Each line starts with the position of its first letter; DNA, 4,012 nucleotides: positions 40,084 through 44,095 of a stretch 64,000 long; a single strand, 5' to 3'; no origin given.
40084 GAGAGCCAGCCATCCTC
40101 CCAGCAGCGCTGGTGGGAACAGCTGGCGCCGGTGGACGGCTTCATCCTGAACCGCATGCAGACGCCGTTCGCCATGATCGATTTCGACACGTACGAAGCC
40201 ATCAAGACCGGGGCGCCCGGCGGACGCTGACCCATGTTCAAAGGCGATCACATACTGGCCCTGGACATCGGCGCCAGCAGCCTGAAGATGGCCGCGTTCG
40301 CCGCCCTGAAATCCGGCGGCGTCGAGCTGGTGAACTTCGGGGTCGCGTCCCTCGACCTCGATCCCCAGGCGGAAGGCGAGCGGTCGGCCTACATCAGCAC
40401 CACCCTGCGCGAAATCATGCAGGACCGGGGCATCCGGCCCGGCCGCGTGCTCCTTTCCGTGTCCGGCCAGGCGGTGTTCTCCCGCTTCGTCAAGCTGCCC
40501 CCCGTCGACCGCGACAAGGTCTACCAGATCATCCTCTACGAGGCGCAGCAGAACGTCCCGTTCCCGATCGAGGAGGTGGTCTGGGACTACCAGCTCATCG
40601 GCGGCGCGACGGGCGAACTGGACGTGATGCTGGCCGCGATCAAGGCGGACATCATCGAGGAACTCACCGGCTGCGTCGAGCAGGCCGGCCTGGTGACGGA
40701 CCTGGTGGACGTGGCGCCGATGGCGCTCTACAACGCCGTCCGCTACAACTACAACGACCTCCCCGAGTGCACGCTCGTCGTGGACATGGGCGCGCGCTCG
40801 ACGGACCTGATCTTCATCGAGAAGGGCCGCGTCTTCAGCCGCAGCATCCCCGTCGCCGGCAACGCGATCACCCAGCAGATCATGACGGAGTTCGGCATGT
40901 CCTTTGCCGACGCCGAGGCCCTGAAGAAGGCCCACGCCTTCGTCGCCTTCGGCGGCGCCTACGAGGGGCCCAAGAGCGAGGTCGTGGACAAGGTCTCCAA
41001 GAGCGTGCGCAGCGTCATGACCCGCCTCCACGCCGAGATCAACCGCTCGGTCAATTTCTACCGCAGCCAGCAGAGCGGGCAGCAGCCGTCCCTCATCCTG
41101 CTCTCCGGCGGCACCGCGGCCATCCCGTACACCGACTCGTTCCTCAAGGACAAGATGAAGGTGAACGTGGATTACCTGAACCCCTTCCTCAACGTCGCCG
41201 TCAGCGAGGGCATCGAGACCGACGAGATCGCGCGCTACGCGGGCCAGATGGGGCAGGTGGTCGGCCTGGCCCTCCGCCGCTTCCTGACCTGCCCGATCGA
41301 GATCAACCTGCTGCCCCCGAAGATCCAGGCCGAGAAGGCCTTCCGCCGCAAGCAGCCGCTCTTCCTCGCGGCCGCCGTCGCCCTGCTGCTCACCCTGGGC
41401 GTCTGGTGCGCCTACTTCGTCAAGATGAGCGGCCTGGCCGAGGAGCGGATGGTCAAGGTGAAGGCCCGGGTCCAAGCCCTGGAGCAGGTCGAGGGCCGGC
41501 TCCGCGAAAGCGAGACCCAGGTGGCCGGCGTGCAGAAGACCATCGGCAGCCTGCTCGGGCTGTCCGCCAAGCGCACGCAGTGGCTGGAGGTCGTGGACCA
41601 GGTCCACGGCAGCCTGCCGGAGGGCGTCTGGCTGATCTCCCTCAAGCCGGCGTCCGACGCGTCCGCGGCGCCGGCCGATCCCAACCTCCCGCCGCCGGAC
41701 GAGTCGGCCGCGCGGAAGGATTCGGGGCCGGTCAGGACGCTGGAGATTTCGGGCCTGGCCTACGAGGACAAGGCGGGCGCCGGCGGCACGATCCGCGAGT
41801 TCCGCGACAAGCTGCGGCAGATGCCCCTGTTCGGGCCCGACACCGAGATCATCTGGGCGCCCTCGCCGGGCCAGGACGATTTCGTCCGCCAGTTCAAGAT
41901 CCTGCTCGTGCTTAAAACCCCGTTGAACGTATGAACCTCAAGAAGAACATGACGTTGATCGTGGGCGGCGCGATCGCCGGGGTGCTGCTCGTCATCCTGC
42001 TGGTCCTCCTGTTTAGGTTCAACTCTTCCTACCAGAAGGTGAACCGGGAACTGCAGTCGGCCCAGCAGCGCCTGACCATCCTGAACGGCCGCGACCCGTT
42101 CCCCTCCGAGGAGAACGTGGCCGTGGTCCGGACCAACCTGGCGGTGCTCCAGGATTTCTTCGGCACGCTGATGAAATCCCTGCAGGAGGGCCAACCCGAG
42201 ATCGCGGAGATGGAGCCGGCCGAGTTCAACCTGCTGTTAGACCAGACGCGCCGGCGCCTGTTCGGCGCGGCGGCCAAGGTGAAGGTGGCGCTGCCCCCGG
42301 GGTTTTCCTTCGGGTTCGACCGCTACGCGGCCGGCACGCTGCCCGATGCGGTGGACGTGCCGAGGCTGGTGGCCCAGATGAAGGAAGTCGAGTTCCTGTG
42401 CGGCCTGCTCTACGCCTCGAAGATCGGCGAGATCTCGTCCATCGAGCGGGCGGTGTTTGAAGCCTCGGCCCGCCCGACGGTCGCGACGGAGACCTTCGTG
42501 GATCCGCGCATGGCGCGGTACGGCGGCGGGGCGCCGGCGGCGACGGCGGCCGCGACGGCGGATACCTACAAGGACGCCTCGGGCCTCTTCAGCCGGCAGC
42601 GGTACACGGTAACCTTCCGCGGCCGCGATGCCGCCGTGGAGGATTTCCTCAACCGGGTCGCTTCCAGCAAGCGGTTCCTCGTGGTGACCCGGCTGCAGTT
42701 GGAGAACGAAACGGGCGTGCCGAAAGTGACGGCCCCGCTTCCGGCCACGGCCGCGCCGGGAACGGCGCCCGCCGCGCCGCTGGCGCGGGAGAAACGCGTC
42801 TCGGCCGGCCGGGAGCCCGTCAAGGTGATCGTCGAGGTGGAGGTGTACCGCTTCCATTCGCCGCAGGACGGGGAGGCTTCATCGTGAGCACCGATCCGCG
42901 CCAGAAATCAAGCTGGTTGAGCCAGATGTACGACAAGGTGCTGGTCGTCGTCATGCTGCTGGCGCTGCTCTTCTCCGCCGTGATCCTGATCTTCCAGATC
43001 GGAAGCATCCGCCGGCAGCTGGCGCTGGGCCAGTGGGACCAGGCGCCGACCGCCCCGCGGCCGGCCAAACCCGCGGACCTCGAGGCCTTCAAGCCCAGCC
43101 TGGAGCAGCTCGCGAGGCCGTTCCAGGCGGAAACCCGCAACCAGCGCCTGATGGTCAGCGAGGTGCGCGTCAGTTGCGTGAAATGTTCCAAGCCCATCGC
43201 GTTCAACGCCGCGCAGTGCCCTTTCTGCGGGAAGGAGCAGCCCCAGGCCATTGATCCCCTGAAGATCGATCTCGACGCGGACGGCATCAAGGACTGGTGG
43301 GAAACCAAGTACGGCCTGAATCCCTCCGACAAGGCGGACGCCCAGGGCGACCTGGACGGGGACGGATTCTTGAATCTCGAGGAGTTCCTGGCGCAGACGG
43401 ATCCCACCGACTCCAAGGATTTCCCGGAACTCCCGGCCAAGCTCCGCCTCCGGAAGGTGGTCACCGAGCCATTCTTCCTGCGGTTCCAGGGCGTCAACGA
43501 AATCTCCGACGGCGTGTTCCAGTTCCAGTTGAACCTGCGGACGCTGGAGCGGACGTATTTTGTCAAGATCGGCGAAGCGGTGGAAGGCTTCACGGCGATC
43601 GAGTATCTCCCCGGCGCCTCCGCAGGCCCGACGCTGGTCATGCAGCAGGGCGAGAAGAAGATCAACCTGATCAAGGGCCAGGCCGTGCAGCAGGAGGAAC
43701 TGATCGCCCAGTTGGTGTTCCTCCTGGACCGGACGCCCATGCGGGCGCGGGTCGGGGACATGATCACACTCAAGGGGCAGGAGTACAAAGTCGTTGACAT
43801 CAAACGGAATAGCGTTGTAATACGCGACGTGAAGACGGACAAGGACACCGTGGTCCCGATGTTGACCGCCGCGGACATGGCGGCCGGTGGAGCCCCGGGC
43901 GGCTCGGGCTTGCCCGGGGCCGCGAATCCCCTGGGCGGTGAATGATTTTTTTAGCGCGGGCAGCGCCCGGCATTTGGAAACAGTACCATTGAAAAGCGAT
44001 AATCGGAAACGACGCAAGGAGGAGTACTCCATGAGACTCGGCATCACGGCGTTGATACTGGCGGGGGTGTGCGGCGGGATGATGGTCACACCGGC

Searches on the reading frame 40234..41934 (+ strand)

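Call 49: search_protein_families(library=pfam, proteins=[window:40234-41934:+], max_evalue=0.001)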
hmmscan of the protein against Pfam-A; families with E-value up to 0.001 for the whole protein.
window:40234-41934:+ (566 aa): 4 families
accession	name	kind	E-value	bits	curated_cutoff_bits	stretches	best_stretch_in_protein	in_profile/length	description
PF11104.14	PilM_2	-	3.8e-43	148.2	27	1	10-350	2-340/340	Type IV pilus assembly protein PilM;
PF14450.12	FtsA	-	5.5e-11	43.3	31.8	1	182-318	2-113/127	Cell division protein FtsA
PF06723.19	MreB_Mbl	-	1.1e-05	24.9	27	0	177-218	144-186/327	MreB/Mbl protein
PF08841.16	DDR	-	0.00053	19.5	24.6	0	180-233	135-190/328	Diol dehydratase reactivase ATPase-like domain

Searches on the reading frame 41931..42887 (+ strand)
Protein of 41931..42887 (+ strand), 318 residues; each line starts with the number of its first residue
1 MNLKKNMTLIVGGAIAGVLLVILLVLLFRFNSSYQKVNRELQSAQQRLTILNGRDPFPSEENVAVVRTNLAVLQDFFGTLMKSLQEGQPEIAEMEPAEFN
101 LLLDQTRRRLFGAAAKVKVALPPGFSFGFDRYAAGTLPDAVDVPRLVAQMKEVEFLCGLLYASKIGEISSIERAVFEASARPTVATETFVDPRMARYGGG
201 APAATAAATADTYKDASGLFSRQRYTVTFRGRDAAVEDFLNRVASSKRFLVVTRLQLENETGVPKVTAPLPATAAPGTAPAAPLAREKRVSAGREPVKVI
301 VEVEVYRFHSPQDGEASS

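Call 49: search_protein_families(library=pfam, proteins=[window:41931-42887:+], max_evalue=0.001)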
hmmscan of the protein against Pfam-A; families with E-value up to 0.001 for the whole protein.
window:41931-42887:+ (318 aa): 0 families

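Call 85: search_protein_families(library=ncbifam, proteins=[window:41931-42884:+], max_evalue=0.01)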
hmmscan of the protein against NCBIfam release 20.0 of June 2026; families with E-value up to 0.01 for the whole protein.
window:41931-42884:+ (318 aa): 2 families
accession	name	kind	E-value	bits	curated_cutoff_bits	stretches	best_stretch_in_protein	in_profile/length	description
NF038287.2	Amuc_1100_fam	equivalog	7.8e-29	101.1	180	1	4-282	5-267/326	Amuc_1100 family pilus-like protein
NF040576.1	T2SS_GspM_XpsM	equivalog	0.00016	21.3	60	0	9-52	3-45/180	type II secretion system protein GspM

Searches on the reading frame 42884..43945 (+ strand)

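Call 49: search_protein_families(library=pfam, proteins=[window:42884-43945:+], max_evalue=0.001)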
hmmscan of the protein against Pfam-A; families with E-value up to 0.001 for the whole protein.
window:42884-43945:+ (353 aa): 0 families

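Call 85: search_protein_families(library=ncbifam, proteins=[window:42884-43942:+], max_evalue=0.01)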
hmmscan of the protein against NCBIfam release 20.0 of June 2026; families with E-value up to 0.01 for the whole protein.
window:42884-43942:+ (353 aa): 2 families
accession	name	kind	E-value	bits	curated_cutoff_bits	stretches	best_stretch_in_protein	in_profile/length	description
NF042425.1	Amuc_1099_fam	equivalog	8.2e-22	78.2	50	1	13-232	2-208/321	Amuc_1099 family pilus-like system protein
NF047639.1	throspo3_MtsD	equivalog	5e-06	24.9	800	1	128-176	481-529/651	cell-cell cohesion protein MtsD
